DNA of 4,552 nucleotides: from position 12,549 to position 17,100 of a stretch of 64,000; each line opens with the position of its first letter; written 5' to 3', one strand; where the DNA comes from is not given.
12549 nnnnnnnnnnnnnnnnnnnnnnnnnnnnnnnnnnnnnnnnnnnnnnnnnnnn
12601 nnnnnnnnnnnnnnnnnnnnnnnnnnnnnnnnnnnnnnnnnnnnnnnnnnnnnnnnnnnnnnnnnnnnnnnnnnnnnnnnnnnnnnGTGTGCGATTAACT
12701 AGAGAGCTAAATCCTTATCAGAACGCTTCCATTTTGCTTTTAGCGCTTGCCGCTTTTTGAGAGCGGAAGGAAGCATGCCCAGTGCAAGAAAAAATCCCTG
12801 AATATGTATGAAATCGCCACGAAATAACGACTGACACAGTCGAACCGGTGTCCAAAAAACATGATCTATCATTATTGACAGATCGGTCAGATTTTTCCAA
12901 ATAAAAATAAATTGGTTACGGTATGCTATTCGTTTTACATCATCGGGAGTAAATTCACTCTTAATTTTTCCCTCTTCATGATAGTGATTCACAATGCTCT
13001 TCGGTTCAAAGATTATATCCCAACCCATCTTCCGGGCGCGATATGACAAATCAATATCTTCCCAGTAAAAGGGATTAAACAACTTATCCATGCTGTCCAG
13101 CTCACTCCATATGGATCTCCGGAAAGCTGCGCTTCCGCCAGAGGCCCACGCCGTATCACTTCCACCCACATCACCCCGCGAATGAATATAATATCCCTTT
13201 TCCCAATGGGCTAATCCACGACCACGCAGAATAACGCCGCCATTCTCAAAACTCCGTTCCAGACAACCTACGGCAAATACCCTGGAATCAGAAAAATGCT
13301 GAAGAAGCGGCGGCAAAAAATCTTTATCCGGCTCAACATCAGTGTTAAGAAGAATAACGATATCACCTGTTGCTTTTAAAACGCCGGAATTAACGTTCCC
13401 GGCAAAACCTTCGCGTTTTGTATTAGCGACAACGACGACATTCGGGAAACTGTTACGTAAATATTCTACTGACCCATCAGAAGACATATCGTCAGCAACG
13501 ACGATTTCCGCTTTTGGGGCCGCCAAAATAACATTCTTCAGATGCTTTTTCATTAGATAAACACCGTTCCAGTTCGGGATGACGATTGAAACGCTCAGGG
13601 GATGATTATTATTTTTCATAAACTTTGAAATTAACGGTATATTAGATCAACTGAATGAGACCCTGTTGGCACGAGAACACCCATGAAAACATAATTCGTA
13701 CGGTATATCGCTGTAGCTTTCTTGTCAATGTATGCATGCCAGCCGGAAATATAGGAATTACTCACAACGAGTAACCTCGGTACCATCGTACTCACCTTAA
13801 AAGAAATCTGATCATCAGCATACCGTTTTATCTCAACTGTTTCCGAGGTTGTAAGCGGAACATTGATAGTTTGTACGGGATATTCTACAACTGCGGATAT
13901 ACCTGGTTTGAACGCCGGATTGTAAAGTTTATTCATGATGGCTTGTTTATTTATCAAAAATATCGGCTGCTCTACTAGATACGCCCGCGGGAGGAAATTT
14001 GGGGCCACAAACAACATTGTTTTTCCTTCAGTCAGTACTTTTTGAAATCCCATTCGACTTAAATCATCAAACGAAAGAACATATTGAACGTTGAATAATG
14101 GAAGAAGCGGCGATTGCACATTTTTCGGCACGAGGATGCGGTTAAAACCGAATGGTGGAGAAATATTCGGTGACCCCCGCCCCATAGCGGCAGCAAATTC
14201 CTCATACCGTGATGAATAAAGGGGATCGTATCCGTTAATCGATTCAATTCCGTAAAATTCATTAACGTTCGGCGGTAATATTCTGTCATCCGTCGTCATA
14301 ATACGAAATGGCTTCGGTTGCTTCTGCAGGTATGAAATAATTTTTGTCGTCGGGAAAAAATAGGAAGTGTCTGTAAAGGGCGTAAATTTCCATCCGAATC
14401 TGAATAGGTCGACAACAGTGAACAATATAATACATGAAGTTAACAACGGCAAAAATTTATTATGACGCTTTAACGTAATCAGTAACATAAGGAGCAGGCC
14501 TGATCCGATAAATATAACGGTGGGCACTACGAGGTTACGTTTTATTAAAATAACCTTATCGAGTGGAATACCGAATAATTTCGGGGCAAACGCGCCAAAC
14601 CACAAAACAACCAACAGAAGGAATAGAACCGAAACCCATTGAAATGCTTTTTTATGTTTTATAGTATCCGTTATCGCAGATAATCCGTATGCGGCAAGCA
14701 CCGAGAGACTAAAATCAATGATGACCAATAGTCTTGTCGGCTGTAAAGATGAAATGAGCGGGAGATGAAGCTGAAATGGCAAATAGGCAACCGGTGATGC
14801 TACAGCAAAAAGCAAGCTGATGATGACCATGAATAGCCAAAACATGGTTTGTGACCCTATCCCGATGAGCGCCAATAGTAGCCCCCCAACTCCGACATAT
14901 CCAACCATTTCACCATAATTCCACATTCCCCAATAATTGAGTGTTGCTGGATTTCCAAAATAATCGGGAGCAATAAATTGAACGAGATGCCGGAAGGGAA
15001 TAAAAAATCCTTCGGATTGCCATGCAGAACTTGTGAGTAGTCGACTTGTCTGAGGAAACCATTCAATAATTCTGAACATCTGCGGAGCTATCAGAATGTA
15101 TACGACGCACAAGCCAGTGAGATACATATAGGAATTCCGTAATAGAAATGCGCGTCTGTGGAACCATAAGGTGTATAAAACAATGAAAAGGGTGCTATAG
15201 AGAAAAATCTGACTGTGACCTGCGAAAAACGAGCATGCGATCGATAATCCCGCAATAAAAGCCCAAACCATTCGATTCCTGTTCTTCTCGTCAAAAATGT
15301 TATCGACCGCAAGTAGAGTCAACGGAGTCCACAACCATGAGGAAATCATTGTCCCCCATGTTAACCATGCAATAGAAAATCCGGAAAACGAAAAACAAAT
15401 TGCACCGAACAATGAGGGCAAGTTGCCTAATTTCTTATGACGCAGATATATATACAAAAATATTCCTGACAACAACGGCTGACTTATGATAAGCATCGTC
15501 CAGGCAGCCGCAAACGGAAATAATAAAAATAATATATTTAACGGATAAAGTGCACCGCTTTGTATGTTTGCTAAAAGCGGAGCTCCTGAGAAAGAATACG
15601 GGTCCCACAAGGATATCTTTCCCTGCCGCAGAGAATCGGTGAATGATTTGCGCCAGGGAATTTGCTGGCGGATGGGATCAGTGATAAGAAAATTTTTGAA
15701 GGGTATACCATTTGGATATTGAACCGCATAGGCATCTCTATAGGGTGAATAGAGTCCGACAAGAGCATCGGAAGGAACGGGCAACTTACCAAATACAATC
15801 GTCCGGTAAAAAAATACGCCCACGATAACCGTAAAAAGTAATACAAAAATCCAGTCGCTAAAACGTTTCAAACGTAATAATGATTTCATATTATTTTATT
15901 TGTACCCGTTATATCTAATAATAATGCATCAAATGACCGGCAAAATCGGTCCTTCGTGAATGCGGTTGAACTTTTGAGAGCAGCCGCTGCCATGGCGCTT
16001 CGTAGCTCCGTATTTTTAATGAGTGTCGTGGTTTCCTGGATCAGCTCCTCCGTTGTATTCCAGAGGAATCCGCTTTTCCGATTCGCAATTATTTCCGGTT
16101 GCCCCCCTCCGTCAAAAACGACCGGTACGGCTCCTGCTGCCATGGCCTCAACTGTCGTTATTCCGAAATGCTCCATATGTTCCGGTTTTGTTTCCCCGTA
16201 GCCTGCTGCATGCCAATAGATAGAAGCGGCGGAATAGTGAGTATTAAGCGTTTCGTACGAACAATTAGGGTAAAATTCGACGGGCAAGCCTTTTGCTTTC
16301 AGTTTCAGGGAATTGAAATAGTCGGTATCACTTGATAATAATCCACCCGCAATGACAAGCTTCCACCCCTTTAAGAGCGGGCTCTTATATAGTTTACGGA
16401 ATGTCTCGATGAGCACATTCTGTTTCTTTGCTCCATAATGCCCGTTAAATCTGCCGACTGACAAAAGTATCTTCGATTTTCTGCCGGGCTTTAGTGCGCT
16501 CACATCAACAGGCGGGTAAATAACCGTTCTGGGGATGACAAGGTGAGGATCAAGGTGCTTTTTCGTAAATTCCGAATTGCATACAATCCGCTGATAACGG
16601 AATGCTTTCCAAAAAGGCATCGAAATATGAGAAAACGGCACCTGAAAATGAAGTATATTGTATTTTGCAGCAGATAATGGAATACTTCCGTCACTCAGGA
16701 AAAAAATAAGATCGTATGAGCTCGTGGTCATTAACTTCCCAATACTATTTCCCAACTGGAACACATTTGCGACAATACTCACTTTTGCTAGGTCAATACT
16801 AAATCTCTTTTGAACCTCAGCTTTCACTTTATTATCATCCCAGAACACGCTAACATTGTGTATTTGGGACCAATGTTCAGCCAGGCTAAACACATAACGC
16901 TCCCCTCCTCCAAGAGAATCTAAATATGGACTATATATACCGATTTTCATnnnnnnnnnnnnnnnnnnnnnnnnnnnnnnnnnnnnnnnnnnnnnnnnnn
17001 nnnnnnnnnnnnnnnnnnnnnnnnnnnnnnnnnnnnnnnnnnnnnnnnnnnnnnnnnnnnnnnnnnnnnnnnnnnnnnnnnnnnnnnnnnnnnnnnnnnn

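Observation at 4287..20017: Four YfhO-family paralogs, two translationally coupled to upstream GT2/GT4 genes (CsbB-YfhO-like pairs)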

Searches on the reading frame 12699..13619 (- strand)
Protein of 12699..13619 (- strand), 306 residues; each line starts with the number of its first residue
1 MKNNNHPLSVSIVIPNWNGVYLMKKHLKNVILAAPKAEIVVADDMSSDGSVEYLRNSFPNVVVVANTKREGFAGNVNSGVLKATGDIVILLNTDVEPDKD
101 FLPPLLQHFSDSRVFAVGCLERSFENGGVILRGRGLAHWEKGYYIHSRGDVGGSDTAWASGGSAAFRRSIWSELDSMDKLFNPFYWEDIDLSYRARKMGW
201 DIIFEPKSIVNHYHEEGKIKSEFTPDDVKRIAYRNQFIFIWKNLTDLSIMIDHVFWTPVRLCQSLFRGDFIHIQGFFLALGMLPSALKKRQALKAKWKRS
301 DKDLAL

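Call 3: search_protein_families(library=pfam, proteins=[window:12699-13619:-], max_evalue=0.01)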
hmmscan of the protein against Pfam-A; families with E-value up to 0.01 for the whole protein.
window:12699-13619:- (306 aa): 4 families
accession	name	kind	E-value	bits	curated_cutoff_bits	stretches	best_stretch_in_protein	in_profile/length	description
PF00535.33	Glycos_transf_2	-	2.5e-23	83.3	23.3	1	11-171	1-164/168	Glycosyl transferase family 2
PF13641.12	Glyco_tranf_2_3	-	6.7e-19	69.2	27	1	10-216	3-215/230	Glycosyltransferase like family 2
PF13632.12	Glyco_trans_2_3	-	8.6e-08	32.7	27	1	87-262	1-165/198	Glycosyl transferase family group 2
PF13506.12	Glyco_transf_21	-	0.0016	18.4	21.7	1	75-216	21-158/174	Glycosyl transferase family 21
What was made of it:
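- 12699..13619 (-): Soluble GT2 (306 aa), last gene of the conserved core block. PF00535 83.3 bits (call 3).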

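Call 21: search_protein_families(library=ncbifam, proteins=[window:12699-13619:-], max_evalue=0.001)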
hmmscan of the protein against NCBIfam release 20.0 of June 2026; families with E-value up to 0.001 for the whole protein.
window:12699-13619:- (306 aa): 9 families
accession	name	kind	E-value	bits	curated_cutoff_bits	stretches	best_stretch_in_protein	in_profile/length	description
TIGR03965.1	mycofact_glyco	equivalog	1.6e-18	66.8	280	1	6-214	72-282/467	mycofactocin biosynthesis glycosyltransferase MftF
NF041875.1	EPS_EpsD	equivalog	1.2e-16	61.1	370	1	10-219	1-213/325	exopolysaccharide biosynthesis glycosyltransferase EpsD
TIGR04283.1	glyco_like_mftF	equivalog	2.7e-12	46.8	182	1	10-202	1-175/221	TIGR04283 family arsenosugar biosynthesis glycosyltransferase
TIGR03937.1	PgaC_IcaA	equivalog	5.8e-12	45.3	422.3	1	6-210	43-248/407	poly-beta-1,6-N-acetyl-D-glucosamine synthase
NF038299.1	EPS_HpsN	equivalog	1.1e-09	37.7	425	1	9-112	2-109/317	hormogonium polysaccharide biosynthesis glycosyltransferase HpsN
NF050050.1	ProtGlycPglI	equivalog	7.2e-07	28.9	500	1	10-116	4-117/306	GalNAc(5)-diNAcBac-PP-undecaprenol beta-1,3-glucosyltransferase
NF007482.0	PRK10073.1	equivalog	4.5e-06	25.9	423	1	7-99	5-100/334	glycosyltransferase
NF007986.1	PRK10714.1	equivalog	3.2e-05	23.1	529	1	9-109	7-115/316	undecaprenyl-phosphate 4-deoxy-4-formamido-L-arabinose transferase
TIGR01556.1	rhamnosyltran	subfamily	5.5e-05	22.5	200.55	1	26-220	9-208/281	rhamnosyltransferase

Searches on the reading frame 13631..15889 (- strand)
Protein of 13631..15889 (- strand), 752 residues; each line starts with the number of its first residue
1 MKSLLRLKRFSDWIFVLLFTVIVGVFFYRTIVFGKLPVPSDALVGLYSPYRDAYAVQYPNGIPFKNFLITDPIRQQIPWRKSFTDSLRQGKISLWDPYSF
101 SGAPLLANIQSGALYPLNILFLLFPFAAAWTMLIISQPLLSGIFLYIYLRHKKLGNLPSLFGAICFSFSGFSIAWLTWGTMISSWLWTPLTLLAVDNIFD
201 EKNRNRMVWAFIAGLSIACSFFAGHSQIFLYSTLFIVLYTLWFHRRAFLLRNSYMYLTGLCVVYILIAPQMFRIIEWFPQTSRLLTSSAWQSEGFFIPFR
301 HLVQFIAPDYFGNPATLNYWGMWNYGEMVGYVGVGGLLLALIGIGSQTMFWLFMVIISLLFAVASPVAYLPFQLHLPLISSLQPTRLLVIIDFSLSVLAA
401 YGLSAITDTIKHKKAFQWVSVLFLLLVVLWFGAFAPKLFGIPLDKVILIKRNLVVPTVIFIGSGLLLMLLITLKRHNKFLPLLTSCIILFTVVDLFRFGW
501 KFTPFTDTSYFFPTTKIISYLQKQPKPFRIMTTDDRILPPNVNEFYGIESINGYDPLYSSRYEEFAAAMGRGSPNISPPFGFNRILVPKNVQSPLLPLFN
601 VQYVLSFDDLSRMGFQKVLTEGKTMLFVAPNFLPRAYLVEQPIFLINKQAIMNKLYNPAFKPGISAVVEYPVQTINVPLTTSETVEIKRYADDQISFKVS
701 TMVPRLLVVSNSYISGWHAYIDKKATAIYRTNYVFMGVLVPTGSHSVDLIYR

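Call 3: search_protein_families(library=pfam, proteins=[window:13631-15889:-], max_evalue=0.01)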
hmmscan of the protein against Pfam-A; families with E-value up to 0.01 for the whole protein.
window:13631-15889:- (752 aa): 1 family
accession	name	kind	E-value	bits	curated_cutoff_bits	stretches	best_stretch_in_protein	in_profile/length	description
PF09586.16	YfhO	-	1.9e-15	56.8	28.5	2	684-751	755-823/835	Bacterial membrane protein YfhO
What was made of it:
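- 13631..15889 (-): YfhO3, conserved core YfhO orthogroup (752 aa), lacking the terminal TM helix. PF09586 56.8 bits (call 3).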

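Call 21: search_protein_families(library=ncbifam, proteins=[window:13631-15889:-], max_evalue=0.001)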
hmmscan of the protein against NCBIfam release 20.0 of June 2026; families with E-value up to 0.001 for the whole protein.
window:13631-15889:- (752 aa): 0 families

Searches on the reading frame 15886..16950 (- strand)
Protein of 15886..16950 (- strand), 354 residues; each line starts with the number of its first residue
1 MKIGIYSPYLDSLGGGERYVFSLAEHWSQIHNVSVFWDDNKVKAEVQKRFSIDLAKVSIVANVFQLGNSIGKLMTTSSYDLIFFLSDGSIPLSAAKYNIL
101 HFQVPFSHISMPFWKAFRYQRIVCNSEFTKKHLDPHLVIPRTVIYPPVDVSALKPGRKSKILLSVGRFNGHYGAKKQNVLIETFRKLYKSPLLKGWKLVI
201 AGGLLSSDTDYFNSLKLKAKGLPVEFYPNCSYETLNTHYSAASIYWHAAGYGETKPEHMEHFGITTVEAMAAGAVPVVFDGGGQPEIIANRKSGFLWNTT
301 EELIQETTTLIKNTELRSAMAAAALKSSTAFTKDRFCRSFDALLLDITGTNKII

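Call 3: search_protein_families(library=pfam, proteins=[window:15886-16950:-], max_evalue=0.01)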
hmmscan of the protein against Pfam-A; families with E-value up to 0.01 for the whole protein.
window:15886-16950:- (354 aa): 5 families
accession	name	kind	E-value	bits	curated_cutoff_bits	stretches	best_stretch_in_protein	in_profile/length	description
PF00534.26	Glycos_transf_1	-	4.7e-25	88.5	26.4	1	157-325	13-170/172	Glycosyl transferases group 1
PF13692.12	Glyco_trans_1_4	-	6.2e-15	56.1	27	1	160-313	2-142/142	Glycosyl transferases group 1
PF13439.12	Glyco_transf_4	-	6.8e-09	36.4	28.5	1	14-151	2-169/170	Glycosyltransferase Family 4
PF13524.12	Glyco_trans_1_2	-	0.00091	19.6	25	1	194-326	13-127/144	Glycosyl transferase-like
PF15924.11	ALG11_N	-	0.004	17.6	29.8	0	3-60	4-69/209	ALG11 mannosyltransferase N-terminus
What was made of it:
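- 15886..16950 (-): Soluble GT4 (GT-B family) glycosyltransferase (354 aa) between YfhO4 and YfhO3, with an ATGA overlap on both sides. PF00534 88.5 bits and PF13439 (call 3).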

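Call 21: search_protein_families(library=ncbifam, proteins=[window:15886-16950:-], max_evalue=0.001)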
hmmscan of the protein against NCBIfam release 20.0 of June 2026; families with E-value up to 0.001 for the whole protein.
window:15886-16950:- (354 aa): 7 families
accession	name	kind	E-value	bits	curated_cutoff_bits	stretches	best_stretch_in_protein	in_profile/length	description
TIGR03999.1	thiol_BshA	equivalog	8.1e-10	38.2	273.7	1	258-343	281-369/375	N-acetyl-alpha-D-glucosaminyl L-malate synthase BshA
TIGR03449.1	mycothiol_MshA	equivalog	1.6e-08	33.9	462.5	1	158-334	219-390/406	D-inositol-3-phosphate glycosyltransferase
NF041876.1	EPS_EpsE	equivalog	8.8e-08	31.8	400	1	154-325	210-373/389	exopolysaccharide biosynthesis GT4 family glycosyltransferase EpsE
NF049988.1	MGlcDAGSynMgs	equivalog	9.4e-06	25.2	400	1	259-352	299-392/398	alpha-monoglucosyldiacylglycerol synthase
NF038229.1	Glyco4_Geo_Pelo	equivalog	1.7e-05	24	400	1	195-330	192-319/338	GPMC system family 4 glycosyltransferase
TIGR02472.1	sucr_P_syn_N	equivalog_domain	0.00033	19.6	576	1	256-302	347-393/439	sucrose-phosphate synthase, putative, glycosyltransferase domain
TIGR02470.1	sucr_synth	equivalog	0.00039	18.7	810.4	1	255-301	649-695/784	sucrose synthase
